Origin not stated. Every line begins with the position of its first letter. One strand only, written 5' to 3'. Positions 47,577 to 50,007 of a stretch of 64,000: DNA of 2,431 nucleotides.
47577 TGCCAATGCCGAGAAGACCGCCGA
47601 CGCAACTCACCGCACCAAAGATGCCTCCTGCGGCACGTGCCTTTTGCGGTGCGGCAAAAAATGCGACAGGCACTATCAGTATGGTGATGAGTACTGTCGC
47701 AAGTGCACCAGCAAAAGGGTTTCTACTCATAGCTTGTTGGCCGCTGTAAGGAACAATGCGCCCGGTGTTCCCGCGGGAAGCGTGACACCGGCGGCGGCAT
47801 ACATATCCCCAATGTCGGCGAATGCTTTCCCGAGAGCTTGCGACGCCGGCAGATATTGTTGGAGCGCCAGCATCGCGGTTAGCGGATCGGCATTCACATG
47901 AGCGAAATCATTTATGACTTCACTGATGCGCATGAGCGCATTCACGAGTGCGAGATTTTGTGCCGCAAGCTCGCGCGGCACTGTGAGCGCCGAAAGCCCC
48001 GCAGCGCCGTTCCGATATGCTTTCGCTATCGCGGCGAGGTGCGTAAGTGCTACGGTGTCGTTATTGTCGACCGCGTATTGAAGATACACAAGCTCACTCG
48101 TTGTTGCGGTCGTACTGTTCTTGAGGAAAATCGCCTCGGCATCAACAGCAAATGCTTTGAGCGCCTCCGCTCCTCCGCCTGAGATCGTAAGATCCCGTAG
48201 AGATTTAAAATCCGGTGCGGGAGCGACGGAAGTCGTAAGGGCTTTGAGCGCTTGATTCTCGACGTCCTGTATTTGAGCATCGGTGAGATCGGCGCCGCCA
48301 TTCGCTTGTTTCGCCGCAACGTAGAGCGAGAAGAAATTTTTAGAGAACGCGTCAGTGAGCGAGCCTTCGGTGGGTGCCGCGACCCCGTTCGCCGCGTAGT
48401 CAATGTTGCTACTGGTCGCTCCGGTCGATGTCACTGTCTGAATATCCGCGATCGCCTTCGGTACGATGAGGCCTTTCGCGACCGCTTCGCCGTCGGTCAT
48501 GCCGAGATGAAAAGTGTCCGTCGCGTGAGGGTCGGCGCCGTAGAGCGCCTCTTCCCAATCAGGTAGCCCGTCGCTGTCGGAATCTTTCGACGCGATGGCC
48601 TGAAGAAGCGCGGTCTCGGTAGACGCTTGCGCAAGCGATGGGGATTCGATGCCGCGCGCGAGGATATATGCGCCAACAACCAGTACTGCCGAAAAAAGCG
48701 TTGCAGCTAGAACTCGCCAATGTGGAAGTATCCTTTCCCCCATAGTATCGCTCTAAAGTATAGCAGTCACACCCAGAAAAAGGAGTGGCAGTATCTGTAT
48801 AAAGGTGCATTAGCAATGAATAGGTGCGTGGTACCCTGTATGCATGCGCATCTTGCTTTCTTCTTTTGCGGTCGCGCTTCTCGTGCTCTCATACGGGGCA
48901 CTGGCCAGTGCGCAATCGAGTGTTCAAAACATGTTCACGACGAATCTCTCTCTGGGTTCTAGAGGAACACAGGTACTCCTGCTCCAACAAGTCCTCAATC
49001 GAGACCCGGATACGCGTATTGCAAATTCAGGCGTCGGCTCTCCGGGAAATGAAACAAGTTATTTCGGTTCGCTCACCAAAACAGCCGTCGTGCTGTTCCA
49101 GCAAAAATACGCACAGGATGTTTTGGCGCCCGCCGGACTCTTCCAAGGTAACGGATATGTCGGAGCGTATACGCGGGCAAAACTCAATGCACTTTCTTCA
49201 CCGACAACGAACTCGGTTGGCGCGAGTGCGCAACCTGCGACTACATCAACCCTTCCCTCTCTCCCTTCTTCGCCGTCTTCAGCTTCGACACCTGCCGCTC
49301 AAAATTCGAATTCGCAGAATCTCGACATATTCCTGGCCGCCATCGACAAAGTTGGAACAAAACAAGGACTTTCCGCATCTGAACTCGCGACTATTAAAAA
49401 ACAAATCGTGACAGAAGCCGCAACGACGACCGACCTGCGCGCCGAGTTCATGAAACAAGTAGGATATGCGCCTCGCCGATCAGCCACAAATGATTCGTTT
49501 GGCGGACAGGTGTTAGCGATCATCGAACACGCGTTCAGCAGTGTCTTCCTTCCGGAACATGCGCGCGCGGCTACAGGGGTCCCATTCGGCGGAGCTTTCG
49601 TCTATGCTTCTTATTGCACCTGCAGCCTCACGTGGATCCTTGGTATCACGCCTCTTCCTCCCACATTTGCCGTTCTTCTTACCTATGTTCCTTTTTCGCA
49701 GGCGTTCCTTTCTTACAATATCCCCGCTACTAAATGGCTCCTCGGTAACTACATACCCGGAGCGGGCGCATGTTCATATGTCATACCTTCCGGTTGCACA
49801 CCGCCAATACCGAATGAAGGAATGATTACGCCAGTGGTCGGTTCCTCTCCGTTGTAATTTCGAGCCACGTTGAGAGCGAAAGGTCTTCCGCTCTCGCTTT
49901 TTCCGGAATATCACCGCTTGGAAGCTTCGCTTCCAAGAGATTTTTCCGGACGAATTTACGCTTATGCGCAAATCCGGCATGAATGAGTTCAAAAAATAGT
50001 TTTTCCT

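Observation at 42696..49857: Four-gene operon immediately upstream of rpsL encoding a VirB6/TrbL-like polytopic protein with Cys-repeat head and coiled-coil tail, two large secreted proteins and a Pro-rich protein, plus a divergent PG-binding protein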

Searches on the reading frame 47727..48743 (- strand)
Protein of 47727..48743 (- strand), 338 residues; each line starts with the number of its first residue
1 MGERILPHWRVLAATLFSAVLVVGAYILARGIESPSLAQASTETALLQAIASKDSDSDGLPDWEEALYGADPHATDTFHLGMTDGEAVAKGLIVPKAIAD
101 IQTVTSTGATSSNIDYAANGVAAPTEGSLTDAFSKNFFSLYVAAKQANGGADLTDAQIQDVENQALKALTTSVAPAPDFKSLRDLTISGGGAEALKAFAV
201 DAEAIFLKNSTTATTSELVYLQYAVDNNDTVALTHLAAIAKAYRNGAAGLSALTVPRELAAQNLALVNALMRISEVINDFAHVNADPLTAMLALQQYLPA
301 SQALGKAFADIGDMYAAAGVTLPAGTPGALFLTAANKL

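Call 3: search_protein_families(library=pfam, proteins=[window:47727-48743:-], max_evalue=1)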
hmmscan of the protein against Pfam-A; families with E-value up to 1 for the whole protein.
window:47727-48743:- (338 aa): 1 family
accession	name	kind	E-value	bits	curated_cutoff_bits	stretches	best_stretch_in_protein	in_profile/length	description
PF18884.5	TSP3_bac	-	0.21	11.9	25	1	54-72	1-19/22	Bacterial TSP3 repeat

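Call 4: search_protein_families(library=ncbifam, proteins=[window:47727-48743:-], max_evalue=1)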
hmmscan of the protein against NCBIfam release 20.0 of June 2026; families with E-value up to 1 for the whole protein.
window:47727-48743:- (338 aa): 1 family
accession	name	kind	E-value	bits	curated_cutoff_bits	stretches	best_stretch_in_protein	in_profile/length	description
NF047639.1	throspo3_MtsD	equivalog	0.055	11.6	800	1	46-89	474-516/651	cell-cell cohesion protein MtsD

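Call 57: search_protein_families(library=pfam, alignment_id=A4, max_evalue=0.1)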
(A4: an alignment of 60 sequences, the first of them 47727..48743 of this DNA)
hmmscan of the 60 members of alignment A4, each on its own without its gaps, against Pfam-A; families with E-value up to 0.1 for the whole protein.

A. member 1, window:47727-48743:- (338 aa): 0 families

B. families by the number of members that match (of 60 scanned): 13 families
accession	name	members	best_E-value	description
PF18884.5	TSP3_bac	40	1.1e-07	Bacterial TSP3 repeat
PF05559.16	DUF763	1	0.0068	Protein of unknown function (DUF763)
PF06875.16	PRF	1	0.0069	Plethodontid receptivity factor PRF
PF08677.15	GP11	1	0.013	GP11 baseplate wedge protein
PF05545.16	FixQ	1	0.034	Cbb3-type cytochrome oxidase component FixQ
PF04954.18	SIP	1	0.041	Siderophore-interacting protein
PF12040.14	DUF3526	1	0.052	Domain of unknown function (DUF3526)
PF06791.18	TMP_2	1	0.054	Prophage tail length tape measure protein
PF23789.1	Pre_tape_measure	1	0.058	Pre-tape measure protein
PF22660.2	RS_preATP-grasp-like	1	0.059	Ribonucleotide synthetase preATP-grasp domain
PF03564.21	DUF1759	1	0.079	Protein of unknown function (DUF1759)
PF23890.1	DUF7242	1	0.093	Family of unknown function (DUF7242)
PF17508.7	MccV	1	0.1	Microcin V bacteriocin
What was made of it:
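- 47727..48743 (-): Gene A, 338 aa. It has an N-terminal membrane anchor (residues about 9-32), an invariant thrombospondin-type-3-like calcium-binding motif (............, residues 54-64) and an Ala/Leu-rich extracellular domain of unknown fold. Pfam TSP3_bac matches 40 of 60 members, best E 1.1e-7 (call 57).
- Checked: Pfam TSP3_bac matches 40 of 60 family members (call 57).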

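Call 82: search_protein_families(library=ncbifam, alignment_id=A4, max_evalue=0.1)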
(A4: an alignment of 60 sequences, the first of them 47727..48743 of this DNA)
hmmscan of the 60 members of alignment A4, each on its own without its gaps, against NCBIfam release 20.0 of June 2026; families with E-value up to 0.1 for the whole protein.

A. member 1, window:47727-48743:- (338 aa): 1 family
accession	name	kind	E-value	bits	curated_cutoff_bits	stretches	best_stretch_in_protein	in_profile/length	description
NF047639.1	throspo3_MtsD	equivalog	0.055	11.6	800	1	46-89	474-516/651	cell-cell cohesion protein MtsD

B. families by the number of members that match (of 60 scanned): 15 families
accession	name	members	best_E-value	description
NF047639.1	throspo3_MtsD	25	0.0034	cell-cell cohesion protein MtsD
NF033765.2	gliding_CglD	17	0.0017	adventurous gliding motility lipoprotein CglD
NF041762.1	diheme_GEGP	3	0.011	GEGP motif-containing diheme protein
NF007085.0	PRK09539.1-2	1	0.017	tRNA-splicing endonuclease subunit beta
NF038058.1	adhes_P110_Nter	1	0.021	P110/LppT family adhesin N-terminal domain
NF006684.0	PRK09229.1-5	1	0.029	formimidoylglutamate deiminase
TIGR04374.1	small_w_EgtBD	1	0.03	hercynine metabolism small protein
NF042425.1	Amuc_1099_fam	1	0.038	Amuc_1099 family pilus-like system protein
NF008607.0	PRK11579.1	1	0.049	oxidoreductase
NF038051.2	MamC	1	0.052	magnetosome protein MamC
TIGR01112.1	mtrD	1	0.055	tetrahydromethanopterin S-methyltransferase subunit D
NF053815.1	teico_TcaA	1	0.067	membrane-associated protein TcaA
NF009955.0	PRK13421.1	1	0.073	F0F1 ATP synthase subunit A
NF045860.1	glide_Gli521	1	0.087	gliding machinery surface structure protein Gli521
NF007414.0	PRK09952.1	1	0.099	shikimate transporter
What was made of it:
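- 47727..48743 (-): NCBIfam matches only TSP3-containing proteins (call 82).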

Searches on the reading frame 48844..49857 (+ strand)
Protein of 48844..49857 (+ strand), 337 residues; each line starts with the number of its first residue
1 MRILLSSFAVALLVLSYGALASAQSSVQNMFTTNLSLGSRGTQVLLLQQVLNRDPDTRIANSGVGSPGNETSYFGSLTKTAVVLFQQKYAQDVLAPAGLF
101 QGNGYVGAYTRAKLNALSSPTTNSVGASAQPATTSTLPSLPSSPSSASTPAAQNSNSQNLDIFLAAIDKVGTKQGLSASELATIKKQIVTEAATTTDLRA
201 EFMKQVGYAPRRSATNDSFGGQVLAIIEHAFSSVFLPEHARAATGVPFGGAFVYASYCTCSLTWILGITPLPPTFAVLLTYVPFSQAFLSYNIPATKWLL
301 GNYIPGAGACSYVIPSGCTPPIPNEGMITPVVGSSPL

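Call 3: search_protein_families(library=pfam, proteins=[window:48844-49857:+], max_evalue=1)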
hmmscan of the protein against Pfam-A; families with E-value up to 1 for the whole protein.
window:48844-49857:+ (337 aa): 2 families
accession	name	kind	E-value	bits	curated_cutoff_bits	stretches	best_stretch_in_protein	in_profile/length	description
PF01471.23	PG_binding_1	-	0.0011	19.5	23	1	41-89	2-41/57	Putative peptidoglycan binding domain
PF11381.13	DUF3185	-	0.11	12.9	25.3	1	10-34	12-36/59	Protein of unknown function (DUF3185)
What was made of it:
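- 48844..49857 (+): Gene E, 337 aa, a divergently transcribed secreted protein with an N-terminal PG_binding_1 domain and a Cys-containing C-terminal domain. It is an optional neighbour, not part of the conserved four-gene unit. Pfam PG_binding_1 scores 19.5 bits against a cut-off of 23 in the window protein (call 3).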

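Call 4: search_protein_families(library=ncbifam, proteins=[window:48844-49857:+], max_evalue=1)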
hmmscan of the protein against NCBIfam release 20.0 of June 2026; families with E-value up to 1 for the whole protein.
window:48844-49857:+ (337 aa): 0 families
